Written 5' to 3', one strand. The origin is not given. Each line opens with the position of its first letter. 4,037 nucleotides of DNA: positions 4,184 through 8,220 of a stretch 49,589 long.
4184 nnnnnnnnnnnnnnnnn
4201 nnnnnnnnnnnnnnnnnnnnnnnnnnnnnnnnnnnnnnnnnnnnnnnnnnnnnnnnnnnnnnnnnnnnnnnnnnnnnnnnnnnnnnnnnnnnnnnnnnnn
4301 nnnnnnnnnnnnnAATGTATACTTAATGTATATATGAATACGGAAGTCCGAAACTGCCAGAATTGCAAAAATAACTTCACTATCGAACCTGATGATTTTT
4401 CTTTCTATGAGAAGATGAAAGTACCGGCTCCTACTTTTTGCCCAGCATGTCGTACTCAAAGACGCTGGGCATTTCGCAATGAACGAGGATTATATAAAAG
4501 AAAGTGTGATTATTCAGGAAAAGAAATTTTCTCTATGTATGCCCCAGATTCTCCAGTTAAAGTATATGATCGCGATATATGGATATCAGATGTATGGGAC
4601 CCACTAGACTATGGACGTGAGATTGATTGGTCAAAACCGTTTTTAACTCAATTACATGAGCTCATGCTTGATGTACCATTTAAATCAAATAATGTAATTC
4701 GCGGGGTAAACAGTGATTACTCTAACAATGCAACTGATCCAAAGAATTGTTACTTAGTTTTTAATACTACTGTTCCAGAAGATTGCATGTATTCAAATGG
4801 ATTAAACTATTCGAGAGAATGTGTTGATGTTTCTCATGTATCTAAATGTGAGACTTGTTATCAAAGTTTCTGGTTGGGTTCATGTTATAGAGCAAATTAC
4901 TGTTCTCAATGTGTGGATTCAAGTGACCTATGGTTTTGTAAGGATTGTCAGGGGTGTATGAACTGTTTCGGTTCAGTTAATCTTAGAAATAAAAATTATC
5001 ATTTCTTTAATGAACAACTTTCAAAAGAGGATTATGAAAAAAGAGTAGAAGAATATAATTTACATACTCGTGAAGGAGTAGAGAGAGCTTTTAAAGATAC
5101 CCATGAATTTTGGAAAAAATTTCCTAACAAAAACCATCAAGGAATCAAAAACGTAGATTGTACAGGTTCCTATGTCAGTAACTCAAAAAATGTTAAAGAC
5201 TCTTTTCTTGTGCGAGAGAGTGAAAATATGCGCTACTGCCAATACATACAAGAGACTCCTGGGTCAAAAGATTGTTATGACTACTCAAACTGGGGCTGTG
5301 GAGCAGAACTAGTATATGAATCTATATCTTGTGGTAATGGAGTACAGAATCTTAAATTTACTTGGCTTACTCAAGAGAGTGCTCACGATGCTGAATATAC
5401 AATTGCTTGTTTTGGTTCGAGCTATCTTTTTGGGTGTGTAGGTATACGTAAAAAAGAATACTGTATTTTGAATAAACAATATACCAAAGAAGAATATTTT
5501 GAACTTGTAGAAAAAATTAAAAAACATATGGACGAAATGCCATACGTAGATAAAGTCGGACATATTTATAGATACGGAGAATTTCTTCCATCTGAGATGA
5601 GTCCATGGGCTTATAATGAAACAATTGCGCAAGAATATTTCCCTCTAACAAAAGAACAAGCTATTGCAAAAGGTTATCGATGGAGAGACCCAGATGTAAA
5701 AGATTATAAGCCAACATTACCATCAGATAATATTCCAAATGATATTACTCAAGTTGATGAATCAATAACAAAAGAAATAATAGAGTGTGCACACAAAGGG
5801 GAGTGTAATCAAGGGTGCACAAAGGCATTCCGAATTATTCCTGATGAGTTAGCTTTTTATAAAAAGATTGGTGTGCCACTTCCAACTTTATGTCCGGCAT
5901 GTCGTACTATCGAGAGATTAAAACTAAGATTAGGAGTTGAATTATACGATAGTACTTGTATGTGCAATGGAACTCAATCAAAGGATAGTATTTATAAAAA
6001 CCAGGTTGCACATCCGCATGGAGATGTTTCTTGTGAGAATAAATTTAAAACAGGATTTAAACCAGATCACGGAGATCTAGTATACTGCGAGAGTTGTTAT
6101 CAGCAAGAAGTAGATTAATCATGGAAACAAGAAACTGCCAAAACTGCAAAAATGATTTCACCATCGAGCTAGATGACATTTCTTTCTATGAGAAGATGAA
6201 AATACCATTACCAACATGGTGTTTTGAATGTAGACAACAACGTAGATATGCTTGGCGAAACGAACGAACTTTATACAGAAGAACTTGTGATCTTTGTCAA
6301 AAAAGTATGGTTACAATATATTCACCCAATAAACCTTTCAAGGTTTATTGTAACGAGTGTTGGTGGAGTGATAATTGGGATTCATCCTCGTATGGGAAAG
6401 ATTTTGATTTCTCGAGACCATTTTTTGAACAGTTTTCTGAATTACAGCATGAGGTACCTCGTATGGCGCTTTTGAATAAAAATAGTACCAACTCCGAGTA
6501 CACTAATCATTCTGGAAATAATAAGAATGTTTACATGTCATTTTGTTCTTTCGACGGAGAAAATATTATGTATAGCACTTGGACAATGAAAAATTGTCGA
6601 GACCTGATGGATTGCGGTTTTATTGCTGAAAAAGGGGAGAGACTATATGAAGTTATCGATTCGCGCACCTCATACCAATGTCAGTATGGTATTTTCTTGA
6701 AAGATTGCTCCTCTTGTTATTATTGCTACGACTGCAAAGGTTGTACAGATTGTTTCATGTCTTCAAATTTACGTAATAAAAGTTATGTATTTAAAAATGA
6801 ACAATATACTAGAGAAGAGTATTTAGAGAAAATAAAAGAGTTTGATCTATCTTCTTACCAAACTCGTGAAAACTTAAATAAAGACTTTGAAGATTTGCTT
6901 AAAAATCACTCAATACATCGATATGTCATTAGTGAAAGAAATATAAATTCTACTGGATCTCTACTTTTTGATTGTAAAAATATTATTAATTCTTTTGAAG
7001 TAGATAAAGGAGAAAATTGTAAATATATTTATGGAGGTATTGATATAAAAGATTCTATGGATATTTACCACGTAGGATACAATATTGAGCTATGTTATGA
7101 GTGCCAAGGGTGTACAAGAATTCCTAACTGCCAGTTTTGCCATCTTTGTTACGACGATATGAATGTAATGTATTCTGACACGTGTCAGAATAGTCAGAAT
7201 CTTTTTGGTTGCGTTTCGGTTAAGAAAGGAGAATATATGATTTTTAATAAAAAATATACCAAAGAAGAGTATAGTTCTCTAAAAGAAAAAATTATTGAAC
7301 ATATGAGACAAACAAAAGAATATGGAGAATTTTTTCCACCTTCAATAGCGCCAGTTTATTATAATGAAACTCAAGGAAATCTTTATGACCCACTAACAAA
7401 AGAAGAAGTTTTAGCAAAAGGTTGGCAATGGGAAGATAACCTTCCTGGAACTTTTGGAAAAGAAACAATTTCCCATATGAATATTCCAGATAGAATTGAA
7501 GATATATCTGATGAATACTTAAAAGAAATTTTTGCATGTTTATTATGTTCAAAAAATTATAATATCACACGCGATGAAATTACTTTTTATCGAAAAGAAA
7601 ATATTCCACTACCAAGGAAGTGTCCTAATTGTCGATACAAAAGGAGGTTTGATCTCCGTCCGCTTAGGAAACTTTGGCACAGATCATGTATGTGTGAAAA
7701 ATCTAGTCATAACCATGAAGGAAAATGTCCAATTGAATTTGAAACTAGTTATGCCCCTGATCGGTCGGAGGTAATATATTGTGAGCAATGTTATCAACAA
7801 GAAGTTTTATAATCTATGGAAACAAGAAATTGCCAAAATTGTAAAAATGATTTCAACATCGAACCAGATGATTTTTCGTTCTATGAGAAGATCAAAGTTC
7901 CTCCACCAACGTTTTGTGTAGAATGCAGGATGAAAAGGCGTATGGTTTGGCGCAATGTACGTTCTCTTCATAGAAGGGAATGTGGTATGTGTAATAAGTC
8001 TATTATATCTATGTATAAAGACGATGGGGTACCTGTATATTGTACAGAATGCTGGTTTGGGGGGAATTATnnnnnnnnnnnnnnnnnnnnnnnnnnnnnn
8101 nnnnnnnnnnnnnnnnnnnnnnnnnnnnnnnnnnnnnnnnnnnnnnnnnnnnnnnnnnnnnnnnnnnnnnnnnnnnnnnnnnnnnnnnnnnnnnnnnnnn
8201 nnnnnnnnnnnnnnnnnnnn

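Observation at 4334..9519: Head-to-tail triplet (plus a fourth copy at 16988-18724) of large cysteine-rich proteins with zinc-ribbons at both ends and no recognisable function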

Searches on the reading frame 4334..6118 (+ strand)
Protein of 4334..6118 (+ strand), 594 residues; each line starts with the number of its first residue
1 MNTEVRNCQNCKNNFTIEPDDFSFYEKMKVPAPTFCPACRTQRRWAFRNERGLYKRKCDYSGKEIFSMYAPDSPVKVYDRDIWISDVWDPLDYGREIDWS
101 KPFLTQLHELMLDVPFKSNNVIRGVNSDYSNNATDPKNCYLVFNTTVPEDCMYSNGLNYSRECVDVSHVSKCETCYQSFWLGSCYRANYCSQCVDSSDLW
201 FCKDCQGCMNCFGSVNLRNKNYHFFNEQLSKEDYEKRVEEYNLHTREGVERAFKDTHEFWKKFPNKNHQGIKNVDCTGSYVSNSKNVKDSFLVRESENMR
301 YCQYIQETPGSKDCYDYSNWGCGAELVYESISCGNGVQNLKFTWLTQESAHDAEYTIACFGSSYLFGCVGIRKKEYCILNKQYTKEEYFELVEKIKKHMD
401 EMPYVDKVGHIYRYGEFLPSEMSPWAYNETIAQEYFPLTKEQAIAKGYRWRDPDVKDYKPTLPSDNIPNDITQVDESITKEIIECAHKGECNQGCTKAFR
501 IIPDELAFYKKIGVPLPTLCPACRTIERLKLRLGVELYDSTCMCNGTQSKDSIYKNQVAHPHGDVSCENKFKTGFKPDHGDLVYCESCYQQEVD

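Call 3: search_protein_families(library=pfam, proteins=[window:4334-6118:+], max_evalue=1)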
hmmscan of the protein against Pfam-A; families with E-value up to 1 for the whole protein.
window:4334-6118:+ (594 aa): 2 families
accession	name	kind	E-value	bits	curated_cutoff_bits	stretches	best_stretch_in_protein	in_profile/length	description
PF23477.1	zf_Tbcl_2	-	0.0017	18.5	27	1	566-592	10-36/37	Probable treble clef zinc finger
PF02596.20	DUF169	-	0.046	14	27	1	355-410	56-107/209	Uncharacterised ArCR, COG2043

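Call 4: search_protein_families(library=ncbifam, proteins=[window:4334-6118:+], max_evalue=1)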
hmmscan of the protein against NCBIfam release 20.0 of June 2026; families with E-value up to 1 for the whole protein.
window:4334-6118:+ (594 aa): 1 family
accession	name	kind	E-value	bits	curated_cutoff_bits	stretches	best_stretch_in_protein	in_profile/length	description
TIGR04272.1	cxxc_cxxc_Mbark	domain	0.0085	15.8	36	1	566-591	10-35/37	CxxC-x17-CxxC domain-containing protein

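Call 5: search_solved_structures(query=window:4334-6118:+, max_evalue=10)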
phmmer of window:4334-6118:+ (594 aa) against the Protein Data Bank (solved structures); distinct sequences matched with E-value up to 10: 5.
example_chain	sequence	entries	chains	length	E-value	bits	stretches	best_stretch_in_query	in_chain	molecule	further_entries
7lt9_B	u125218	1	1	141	0.17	13.7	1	169-239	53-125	LIM and senescent cell antigen-like-containing domain protein 1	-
7d2t_B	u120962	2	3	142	0.17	13.7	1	169-239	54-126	LIM and senescent cell antigen-like-containing domain protein 1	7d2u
6uft_B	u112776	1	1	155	0.22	13.3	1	259-342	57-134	JLK-G12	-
9rsq_C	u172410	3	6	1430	0.77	11.5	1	256-321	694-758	Target of rapamycin complex 2 subunit TSC11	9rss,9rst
4ksd_B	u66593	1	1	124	0.82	11.4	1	259-328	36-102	R2 protein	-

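Call 51: find_homologous_proteins(query=A1, max_evalue=0.001)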
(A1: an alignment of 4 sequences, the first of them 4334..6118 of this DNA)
Query A1 (4 sequences) (594 aa, profile of the alignment): 7993 proteins with E <= 0.001 among 8000 candidates; the best 120 are listed.
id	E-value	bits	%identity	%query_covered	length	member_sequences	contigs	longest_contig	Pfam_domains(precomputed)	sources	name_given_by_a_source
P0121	6.9e-288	974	41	99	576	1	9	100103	-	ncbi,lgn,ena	-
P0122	1.7e-286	970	41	99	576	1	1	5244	-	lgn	-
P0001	3.1e-285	966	42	99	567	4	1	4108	-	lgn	-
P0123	1.3e-278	944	-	-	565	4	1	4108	-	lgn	-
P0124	2.2e-277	940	85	100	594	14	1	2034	-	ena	-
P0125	7.9e-273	925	78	100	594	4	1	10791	-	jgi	-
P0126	1.2e-272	924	78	99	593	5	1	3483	-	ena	-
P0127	1.4e-271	921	76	99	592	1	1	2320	-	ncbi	-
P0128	8.2e-270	915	80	99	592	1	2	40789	-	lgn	-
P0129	5.9e-269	912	75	100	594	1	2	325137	-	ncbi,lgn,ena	-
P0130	2.2e-268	910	77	100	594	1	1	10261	-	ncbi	-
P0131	4.1e-267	906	75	99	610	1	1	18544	-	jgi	jgi:Zn ribbon nucleic-acid-binding protein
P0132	6.0e-267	905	77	99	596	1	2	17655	-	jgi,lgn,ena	-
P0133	2.1e-266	904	76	99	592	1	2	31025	-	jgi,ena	-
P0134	5.7e-266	902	75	99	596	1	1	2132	-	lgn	-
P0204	1.7e-249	848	71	99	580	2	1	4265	PF13451.13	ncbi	-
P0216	2.0e-247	841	71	99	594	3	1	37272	PF13451.13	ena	-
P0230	2.9e-242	824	69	99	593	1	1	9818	PF13451.13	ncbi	-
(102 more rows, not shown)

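Call 79: search_protein_families(library=padloc, proteins=[window:4334-6118:+], max_evalue=0.01)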
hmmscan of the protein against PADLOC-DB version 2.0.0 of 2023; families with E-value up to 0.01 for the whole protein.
window:4334-6118:+ (594 aa): 0 families

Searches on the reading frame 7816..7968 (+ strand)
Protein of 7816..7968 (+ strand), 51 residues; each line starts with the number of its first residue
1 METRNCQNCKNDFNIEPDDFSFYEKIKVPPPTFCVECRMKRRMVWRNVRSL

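Call 30: search_protein_families(library=pfam, proteins=[window:7816-7968:+], max_evalue=10)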
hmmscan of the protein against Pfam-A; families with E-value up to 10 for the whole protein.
seq(51 aa): 1 family
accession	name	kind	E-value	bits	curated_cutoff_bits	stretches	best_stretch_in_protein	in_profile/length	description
PF13451.12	zf_Tbcl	-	0.014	15.8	24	1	3-42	4-44/48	Probable treble clef domain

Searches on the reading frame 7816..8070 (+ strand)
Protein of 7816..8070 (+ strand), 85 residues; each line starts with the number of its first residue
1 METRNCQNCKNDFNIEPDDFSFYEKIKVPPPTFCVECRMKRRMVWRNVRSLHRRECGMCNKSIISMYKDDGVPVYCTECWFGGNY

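Call 75: search_protein_representatives(alignment_id=A6)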
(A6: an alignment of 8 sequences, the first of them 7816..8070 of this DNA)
Query: 8 sequences, 85 profile positions. Proteins with E-value up to 0.001 (for the whole library): 3234; up to 1e-10: 1794; up to 1e-30: 338. The best 150 are listed.
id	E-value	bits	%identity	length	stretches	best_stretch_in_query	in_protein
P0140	1.3e-57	208.4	-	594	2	2-84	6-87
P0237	1.5e-57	208.2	-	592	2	3-84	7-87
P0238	3.1e-57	207.2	-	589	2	2-83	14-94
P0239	6.3e-56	203.0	-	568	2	2-84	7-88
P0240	6.7e-55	199.7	-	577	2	3-84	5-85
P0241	2.8e-54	197.7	-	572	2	4-84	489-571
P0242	6.8e-54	196.5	-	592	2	2-84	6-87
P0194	1.2e-53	195.8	-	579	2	2-84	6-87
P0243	1.9e-53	195.1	-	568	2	2-84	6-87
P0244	4.4e-53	193.9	-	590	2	5-84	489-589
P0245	5.2e-53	193.7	-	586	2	2-84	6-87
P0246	1.3e-52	192.4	-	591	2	2-84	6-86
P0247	2.5e-52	191.5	-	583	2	4-84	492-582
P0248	2.9e-52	191.3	-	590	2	3-84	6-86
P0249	3.0e-52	191.2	-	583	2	3-83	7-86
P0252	2.1e-51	188.5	-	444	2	2-83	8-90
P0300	7.0e-46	170.8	-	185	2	2-84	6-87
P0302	8.5e-46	170.6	-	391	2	2-84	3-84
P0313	2.2e-44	166.0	-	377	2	4-84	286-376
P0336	2.4e-42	159.5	-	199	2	2-84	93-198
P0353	3.3e-41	155.9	-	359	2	3-84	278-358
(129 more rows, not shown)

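Call 89: list_cluster_members(proteins=[P0336, P0353, P0302, P0300, P0252, P0313])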
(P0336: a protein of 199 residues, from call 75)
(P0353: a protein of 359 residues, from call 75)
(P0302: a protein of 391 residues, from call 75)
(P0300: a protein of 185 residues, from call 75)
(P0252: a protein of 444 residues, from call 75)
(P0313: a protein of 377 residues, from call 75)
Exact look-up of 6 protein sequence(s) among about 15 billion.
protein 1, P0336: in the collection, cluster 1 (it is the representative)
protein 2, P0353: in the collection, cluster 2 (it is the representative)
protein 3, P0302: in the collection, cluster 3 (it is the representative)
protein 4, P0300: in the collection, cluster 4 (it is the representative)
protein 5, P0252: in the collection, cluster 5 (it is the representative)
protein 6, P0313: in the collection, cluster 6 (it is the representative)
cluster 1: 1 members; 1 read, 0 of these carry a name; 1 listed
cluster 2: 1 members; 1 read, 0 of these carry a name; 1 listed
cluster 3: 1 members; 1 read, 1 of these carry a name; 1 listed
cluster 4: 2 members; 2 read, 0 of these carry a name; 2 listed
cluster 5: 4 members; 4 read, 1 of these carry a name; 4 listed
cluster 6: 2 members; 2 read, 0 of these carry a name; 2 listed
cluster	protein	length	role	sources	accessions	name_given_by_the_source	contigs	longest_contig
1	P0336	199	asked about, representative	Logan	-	-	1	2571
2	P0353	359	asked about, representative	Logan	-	-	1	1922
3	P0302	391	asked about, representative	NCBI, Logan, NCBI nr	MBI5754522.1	hypothetical protein HZA40_05280 [Candidatus Peregrinibacteria bacterium] | hypothetical protein [Candidatus Peregrinibacteria bacterium]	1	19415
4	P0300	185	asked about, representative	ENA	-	-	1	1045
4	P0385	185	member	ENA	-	-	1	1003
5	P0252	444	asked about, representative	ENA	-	-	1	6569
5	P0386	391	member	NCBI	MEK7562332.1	MAG: hypothetical protein AAB509_01470 [Patescibacteria group bacterium]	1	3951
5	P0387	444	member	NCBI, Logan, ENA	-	-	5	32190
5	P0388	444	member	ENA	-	-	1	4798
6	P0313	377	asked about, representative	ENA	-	-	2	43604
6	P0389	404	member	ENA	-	-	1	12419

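Call 90: find_homologous_proteins(query=P0302, max_evalue=0.001)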
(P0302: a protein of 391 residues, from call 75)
Query P0302 (391 aa): 2252 proteins with E <= 0.001 among 2771 candidates; the best 120 are listed.
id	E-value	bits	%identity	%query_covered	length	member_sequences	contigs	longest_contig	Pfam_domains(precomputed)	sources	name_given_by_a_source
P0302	7.6e-281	949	100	100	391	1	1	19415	-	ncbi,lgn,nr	ncbi:hypothetical protein HZA40_05280 [Candidatus Peregrinibacteria bacterium]|nr:hypothetical prote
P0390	1.3e-245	833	84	60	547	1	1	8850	-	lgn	-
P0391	1.4e-241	820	82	60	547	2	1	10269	-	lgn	-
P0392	4.4e-241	818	80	60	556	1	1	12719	-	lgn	-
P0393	1.6e-240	817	80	60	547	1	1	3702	-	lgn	-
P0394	3.2e-238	809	81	60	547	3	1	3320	-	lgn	-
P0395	2.1e-231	787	80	60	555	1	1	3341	-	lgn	-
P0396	2.4e-220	750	80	59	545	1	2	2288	-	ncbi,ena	-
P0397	1.3e-219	748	76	60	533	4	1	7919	-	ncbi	-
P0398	2.8e-215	733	70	60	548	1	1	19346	-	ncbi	-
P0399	2.5e-203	694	64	65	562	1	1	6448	-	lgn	-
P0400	8.9e-197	672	66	60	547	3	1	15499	-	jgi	jgi:hypothetical protein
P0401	1.2e-193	662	66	60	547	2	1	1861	-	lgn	-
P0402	6.0e-189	647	63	59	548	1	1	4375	PF13451.13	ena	-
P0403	1.9e-186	638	65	59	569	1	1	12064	-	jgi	-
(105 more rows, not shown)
